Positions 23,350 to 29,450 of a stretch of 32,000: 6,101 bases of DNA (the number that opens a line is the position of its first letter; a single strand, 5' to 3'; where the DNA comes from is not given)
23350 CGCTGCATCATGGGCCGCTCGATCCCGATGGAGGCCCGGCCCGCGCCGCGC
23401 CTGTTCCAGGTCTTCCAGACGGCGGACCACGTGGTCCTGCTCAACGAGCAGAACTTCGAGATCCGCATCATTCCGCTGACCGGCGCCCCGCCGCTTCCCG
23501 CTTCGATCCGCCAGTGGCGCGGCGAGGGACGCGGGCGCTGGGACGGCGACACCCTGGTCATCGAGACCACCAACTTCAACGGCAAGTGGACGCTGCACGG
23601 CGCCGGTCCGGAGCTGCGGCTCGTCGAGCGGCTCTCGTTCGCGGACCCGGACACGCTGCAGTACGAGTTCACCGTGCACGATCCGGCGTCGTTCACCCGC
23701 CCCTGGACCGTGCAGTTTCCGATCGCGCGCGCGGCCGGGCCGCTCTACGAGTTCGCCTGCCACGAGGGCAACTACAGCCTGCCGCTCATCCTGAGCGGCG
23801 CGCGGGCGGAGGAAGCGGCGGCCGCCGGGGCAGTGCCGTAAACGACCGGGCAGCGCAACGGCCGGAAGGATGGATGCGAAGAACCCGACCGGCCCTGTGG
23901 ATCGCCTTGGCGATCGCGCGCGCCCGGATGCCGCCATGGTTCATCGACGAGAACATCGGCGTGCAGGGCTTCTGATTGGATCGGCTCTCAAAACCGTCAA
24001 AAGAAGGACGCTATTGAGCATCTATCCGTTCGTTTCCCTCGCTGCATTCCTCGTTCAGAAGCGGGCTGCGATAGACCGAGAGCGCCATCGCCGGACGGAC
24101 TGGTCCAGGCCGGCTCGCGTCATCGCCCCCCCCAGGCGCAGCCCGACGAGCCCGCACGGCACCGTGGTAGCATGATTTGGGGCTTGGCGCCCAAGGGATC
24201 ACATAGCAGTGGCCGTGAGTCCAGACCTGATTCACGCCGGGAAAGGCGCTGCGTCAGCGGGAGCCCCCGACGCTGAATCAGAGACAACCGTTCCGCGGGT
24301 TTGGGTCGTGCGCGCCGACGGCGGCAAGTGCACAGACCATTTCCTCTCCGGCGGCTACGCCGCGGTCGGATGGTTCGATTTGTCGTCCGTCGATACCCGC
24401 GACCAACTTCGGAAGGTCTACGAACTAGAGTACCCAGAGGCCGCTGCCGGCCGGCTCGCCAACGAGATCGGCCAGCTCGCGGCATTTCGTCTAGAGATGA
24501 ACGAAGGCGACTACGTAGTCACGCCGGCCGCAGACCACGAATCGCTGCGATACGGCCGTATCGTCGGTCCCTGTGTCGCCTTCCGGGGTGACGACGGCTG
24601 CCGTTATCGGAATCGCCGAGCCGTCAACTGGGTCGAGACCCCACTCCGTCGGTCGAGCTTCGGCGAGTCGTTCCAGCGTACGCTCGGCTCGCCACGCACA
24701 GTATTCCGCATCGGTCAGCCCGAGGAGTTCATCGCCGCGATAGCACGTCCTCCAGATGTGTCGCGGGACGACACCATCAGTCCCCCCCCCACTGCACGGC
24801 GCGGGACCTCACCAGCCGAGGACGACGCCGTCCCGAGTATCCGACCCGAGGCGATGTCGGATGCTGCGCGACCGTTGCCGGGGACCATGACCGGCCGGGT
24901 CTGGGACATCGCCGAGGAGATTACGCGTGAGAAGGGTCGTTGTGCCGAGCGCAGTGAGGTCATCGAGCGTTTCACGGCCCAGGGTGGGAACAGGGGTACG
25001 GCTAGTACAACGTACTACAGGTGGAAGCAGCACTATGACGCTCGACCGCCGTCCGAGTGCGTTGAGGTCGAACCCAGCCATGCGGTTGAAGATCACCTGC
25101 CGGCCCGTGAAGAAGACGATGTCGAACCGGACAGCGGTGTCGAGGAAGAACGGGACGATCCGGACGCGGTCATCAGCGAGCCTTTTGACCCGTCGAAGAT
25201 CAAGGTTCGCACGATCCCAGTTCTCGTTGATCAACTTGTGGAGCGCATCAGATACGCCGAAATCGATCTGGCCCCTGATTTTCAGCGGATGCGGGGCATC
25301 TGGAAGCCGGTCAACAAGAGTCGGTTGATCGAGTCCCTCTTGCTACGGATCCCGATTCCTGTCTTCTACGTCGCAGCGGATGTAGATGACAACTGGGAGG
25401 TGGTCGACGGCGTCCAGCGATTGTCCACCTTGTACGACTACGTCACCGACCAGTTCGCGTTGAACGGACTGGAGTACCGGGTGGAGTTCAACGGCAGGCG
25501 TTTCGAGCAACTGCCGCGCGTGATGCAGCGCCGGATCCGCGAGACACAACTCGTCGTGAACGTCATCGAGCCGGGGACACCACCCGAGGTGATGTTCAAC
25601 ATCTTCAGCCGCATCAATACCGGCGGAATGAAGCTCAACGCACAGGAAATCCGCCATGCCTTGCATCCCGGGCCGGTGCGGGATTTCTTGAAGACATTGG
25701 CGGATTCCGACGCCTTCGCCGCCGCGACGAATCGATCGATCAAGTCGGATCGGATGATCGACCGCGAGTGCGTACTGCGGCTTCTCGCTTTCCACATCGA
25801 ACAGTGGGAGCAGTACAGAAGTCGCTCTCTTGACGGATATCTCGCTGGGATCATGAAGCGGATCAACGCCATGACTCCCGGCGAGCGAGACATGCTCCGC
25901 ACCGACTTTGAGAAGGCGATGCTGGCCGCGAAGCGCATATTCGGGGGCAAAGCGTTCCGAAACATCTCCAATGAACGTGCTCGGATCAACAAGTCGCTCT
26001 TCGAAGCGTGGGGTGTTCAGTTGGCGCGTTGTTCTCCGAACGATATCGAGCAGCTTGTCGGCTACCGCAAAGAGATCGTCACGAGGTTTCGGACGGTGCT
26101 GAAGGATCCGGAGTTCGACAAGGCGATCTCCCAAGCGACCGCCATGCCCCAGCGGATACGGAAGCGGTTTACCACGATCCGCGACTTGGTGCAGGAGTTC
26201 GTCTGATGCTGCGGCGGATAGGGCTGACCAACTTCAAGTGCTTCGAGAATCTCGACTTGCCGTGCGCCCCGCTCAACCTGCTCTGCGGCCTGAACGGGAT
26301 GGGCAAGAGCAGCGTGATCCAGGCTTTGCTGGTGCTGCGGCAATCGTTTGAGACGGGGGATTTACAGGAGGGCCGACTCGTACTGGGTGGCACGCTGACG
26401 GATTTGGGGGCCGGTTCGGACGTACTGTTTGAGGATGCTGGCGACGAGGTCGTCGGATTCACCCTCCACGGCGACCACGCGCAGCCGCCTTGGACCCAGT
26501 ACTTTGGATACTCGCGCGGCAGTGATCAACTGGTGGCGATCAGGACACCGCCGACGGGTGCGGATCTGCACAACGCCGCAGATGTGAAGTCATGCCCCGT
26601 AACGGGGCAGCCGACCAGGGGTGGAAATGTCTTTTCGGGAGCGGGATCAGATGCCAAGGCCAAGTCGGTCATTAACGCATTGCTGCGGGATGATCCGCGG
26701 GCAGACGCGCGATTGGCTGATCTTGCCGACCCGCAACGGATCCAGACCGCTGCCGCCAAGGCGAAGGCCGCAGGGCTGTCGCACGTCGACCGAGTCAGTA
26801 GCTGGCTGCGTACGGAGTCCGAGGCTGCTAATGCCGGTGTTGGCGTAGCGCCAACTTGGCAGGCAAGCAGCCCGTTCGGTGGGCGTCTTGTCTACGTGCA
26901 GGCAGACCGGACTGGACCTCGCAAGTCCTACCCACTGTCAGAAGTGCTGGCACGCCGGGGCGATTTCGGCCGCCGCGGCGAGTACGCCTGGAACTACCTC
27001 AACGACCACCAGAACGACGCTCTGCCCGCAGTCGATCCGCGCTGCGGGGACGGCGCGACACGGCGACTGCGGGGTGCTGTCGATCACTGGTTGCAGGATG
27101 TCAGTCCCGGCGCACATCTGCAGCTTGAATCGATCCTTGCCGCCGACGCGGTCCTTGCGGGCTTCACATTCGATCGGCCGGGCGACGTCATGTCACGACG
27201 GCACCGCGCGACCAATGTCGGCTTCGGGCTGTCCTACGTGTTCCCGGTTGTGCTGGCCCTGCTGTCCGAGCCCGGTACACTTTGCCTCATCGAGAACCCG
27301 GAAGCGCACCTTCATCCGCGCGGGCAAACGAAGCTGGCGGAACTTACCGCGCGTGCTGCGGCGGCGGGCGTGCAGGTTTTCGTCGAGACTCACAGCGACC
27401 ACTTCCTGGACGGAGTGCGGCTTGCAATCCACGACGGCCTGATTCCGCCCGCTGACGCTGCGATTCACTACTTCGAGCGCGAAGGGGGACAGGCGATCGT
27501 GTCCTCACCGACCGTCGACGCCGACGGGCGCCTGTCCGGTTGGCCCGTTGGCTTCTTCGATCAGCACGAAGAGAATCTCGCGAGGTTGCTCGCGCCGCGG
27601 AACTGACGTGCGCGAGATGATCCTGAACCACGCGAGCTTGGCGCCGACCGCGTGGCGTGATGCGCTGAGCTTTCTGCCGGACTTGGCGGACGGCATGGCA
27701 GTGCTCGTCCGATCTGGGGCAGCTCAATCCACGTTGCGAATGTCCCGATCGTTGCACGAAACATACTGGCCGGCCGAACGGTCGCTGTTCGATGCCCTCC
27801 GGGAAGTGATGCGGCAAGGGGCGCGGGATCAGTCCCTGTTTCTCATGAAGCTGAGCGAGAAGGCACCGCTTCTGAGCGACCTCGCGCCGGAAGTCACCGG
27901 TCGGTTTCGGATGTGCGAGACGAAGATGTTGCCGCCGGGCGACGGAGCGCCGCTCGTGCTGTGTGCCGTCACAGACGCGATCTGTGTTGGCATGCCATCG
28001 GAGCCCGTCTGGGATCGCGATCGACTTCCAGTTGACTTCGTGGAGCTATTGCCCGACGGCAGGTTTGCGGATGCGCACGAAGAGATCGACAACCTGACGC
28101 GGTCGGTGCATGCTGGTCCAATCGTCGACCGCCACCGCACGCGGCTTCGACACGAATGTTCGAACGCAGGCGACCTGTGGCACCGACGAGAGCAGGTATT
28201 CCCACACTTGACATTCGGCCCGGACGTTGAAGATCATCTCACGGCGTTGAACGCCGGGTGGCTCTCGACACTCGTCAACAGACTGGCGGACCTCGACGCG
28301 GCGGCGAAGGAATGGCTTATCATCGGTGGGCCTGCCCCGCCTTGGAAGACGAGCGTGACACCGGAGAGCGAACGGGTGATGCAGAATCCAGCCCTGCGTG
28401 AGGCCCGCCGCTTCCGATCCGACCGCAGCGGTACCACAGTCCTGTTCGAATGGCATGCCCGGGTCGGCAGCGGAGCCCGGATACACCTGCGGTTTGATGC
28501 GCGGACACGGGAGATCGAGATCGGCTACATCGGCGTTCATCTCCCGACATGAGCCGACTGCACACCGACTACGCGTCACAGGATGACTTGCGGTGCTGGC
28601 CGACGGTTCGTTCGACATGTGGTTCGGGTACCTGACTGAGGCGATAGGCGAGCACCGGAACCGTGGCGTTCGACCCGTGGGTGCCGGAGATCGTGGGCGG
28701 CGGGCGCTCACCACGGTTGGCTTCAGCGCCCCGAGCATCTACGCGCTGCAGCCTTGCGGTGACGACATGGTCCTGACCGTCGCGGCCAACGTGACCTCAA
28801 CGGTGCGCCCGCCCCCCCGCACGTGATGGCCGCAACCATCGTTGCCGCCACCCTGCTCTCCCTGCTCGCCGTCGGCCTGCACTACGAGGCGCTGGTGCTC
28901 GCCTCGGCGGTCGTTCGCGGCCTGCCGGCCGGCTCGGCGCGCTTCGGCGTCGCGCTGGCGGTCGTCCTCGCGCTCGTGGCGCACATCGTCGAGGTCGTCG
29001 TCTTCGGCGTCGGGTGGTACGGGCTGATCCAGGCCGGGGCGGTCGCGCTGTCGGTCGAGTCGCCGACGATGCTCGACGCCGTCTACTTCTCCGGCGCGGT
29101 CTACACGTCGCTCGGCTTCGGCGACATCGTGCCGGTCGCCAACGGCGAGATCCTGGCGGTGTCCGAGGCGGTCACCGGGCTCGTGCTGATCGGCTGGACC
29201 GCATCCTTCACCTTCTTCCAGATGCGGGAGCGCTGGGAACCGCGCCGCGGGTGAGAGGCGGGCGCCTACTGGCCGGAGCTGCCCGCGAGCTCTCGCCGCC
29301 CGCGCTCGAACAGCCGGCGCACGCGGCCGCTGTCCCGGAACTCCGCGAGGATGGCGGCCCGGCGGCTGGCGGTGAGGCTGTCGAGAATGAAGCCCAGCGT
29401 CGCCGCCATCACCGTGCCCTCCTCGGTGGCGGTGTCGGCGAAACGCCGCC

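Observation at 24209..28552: Translationally coupled three-gene operon (extended DUF262/ParB-like protein, AAA_15/DUF3696-type ATPase, orphan protein): candidate novel or variant anti-phage defence system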

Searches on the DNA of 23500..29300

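Call 87: search_rna_families(source=window, start=23500, end=29300, threshold=gathering)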
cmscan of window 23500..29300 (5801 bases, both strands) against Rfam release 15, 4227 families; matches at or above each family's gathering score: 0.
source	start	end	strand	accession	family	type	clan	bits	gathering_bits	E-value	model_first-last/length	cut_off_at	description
